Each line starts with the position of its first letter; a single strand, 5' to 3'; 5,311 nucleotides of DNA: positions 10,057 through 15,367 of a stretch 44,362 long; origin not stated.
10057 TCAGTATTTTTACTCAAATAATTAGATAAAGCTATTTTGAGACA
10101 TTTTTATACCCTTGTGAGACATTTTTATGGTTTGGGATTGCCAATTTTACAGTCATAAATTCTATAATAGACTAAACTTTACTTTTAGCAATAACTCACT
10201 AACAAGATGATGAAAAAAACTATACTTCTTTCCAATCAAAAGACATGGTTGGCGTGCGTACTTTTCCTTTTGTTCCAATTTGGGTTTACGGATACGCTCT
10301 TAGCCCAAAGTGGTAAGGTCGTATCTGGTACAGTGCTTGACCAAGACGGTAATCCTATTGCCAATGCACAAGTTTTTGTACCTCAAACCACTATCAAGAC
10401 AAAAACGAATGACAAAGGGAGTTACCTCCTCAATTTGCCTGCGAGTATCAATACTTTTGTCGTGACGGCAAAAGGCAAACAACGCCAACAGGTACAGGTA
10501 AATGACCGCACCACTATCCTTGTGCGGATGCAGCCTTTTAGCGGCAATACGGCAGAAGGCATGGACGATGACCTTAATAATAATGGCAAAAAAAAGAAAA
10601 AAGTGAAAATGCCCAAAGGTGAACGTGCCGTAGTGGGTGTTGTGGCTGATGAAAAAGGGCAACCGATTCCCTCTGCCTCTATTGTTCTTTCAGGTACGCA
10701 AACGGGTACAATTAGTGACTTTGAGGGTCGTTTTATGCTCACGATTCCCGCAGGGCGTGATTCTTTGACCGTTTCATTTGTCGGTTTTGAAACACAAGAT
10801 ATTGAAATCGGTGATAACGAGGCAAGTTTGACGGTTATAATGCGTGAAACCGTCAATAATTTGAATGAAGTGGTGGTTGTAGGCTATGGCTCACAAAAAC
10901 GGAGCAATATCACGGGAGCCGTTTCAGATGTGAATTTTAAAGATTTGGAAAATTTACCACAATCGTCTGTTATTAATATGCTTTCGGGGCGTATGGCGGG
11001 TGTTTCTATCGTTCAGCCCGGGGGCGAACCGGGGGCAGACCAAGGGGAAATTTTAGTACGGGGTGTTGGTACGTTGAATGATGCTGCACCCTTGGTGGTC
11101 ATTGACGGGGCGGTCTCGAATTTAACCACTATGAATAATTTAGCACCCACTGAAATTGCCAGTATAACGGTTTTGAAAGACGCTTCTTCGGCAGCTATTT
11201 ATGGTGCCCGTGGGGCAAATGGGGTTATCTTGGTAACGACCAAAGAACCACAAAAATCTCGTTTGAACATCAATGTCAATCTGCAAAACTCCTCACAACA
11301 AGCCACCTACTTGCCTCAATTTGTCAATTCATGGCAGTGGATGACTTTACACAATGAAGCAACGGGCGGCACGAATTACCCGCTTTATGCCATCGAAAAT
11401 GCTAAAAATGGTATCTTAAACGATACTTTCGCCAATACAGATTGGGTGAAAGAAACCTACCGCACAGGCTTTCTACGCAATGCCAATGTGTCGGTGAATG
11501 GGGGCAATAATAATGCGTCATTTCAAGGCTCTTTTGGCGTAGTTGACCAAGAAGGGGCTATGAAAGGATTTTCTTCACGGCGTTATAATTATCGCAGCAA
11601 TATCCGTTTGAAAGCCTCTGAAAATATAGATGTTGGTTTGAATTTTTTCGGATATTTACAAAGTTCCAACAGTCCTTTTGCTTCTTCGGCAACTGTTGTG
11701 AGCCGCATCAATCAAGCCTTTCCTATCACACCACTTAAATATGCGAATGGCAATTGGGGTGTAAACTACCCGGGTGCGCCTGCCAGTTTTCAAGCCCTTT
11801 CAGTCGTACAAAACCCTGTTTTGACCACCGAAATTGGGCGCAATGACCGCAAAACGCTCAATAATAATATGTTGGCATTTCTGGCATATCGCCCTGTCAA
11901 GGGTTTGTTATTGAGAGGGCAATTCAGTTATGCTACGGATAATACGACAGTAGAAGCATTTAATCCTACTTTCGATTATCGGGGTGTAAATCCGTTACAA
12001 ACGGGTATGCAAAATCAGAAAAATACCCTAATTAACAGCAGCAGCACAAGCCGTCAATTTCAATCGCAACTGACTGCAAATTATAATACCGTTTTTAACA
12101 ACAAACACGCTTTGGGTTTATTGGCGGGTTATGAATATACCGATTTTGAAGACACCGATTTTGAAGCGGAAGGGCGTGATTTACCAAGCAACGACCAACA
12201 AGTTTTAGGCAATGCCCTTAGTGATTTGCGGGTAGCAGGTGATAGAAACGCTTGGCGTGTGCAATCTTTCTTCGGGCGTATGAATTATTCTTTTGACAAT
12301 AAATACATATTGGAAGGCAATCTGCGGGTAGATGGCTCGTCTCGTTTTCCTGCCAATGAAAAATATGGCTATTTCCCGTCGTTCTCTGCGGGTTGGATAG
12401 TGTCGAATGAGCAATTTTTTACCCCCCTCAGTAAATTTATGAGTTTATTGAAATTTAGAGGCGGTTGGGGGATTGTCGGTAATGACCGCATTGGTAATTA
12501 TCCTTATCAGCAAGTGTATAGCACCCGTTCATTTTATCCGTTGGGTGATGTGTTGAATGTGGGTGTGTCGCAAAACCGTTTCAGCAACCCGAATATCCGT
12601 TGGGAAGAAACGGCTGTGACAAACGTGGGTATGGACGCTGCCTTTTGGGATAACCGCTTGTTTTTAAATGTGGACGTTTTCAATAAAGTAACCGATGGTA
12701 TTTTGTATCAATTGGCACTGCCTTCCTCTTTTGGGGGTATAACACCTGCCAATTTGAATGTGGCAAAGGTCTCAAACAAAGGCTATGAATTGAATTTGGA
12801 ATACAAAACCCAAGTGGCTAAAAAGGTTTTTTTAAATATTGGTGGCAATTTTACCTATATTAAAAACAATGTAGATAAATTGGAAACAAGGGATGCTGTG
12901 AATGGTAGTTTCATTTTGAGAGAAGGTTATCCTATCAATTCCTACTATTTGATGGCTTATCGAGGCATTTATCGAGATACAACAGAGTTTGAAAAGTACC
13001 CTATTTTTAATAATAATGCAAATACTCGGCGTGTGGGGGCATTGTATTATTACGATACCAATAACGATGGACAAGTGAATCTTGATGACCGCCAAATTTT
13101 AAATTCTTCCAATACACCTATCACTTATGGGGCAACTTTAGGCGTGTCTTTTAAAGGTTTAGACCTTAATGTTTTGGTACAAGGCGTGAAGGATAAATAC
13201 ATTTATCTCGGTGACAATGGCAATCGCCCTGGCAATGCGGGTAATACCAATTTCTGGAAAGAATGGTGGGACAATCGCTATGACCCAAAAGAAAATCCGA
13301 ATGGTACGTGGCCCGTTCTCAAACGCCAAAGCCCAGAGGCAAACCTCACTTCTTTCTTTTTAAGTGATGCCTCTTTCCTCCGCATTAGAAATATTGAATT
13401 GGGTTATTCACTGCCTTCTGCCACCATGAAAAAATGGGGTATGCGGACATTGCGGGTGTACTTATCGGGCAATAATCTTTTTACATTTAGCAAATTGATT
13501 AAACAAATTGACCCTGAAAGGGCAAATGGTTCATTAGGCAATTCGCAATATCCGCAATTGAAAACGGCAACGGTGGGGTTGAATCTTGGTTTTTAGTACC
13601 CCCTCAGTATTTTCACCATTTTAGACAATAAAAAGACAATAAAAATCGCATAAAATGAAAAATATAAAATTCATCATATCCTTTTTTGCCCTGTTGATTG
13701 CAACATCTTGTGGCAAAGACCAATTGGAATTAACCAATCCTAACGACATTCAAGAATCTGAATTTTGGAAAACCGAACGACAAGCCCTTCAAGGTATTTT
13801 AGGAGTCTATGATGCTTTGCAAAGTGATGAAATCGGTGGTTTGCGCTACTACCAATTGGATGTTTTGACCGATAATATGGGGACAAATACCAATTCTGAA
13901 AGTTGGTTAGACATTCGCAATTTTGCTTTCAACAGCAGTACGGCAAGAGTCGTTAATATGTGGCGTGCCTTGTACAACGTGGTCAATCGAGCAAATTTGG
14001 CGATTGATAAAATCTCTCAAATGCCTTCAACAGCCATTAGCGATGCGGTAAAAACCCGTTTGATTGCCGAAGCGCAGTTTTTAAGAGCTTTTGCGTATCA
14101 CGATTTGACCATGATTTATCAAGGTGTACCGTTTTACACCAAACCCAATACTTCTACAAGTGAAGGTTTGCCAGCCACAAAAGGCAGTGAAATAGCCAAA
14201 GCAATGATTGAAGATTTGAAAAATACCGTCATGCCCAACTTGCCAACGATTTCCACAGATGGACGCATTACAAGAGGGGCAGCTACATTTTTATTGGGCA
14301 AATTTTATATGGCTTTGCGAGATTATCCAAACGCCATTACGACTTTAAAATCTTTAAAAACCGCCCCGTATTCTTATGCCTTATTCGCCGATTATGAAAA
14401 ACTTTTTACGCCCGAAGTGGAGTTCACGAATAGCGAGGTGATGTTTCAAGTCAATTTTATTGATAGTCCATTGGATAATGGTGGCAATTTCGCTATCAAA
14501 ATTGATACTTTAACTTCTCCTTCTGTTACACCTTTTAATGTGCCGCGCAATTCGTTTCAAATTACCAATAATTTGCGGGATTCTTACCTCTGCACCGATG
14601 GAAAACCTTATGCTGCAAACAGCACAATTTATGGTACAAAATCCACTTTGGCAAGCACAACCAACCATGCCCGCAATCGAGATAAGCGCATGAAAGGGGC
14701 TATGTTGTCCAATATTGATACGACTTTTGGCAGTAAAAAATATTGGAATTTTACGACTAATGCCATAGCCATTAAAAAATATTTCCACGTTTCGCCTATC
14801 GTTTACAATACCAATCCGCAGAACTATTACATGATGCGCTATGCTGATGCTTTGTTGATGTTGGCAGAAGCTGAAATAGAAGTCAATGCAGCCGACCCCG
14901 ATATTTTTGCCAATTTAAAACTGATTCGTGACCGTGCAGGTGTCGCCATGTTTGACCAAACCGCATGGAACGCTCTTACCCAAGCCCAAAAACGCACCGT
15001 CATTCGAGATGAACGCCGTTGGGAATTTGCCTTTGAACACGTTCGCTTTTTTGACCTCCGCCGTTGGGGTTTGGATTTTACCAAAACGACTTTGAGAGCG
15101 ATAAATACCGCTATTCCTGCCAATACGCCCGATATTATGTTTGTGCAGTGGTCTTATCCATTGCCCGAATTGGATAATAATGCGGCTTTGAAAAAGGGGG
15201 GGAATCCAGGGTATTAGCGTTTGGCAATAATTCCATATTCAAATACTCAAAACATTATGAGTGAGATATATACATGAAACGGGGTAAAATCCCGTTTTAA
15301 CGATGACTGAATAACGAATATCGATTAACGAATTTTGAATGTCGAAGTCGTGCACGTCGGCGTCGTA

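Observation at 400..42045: Hyper-abundant non-palindromic 11-mer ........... in genes and spacers (uptake-sequence-like genomic signature)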

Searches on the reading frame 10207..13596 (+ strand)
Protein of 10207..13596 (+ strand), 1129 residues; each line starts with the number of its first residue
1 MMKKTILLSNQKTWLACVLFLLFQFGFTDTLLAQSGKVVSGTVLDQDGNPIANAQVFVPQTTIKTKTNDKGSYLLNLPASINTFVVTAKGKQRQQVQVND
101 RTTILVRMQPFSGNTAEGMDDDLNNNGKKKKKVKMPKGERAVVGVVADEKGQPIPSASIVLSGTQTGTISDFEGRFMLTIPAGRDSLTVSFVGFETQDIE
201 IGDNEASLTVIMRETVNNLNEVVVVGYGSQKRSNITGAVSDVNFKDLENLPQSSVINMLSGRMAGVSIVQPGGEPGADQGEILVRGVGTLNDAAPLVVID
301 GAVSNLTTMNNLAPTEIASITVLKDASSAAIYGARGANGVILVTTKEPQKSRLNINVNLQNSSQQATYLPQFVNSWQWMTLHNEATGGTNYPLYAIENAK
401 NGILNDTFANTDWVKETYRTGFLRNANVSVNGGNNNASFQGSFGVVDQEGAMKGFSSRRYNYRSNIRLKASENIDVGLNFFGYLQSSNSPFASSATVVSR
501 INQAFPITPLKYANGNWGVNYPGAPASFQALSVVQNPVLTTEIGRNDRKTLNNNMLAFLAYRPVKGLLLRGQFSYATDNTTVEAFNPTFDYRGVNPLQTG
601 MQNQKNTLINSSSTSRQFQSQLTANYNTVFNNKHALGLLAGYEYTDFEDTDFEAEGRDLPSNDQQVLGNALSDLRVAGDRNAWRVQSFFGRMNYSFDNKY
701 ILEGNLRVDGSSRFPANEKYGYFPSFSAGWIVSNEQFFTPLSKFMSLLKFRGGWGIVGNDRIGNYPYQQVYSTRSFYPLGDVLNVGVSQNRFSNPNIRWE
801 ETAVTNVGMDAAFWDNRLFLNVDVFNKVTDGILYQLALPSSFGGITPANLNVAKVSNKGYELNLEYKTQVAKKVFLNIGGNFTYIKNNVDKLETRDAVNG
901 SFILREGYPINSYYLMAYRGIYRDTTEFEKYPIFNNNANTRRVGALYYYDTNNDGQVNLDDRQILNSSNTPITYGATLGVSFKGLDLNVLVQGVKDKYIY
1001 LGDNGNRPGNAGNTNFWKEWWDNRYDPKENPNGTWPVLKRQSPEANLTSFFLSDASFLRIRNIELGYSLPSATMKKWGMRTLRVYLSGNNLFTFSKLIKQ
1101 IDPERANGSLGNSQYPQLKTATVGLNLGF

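Call 7: search_protein_families(library=ncbifam, proteins=[window:10207-13596:+])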
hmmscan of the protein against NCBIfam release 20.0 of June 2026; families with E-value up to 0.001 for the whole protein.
window:10207-13596:+ (1129 aa): 2 families
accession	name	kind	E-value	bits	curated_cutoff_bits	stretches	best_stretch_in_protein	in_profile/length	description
TIGR04056.1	OMP_RagA_SusC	subfamily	2.9e-276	919.6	368.25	2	141-1129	2-981/981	SusC/RagA family TonB-linked outer membrane protein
TIGR04057.1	SusC_RagA_signa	signature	1.1e-17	63.6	46.2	1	316-346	1-31/31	SusC/RagA subfamily TonB-dependent outer membrane receptor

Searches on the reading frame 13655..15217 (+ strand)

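Call 7: search_protein_families(library=ncbifam, proteins=[window:13655-15217:+])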
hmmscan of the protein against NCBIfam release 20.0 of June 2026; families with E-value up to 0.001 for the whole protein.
window:13655-15217:+ (520 aa): 2 families
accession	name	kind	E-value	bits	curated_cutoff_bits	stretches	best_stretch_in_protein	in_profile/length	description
NF033071.0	SusD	exception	1.5e-10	39.9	725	1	85-235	101-256/558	starch-binding outer membrane lipoprotein SusD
NF033072.0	NanU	exception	2.5e-10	40.1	425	1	3-195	4-194/521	SusD family outer membrane lipoprotein NanU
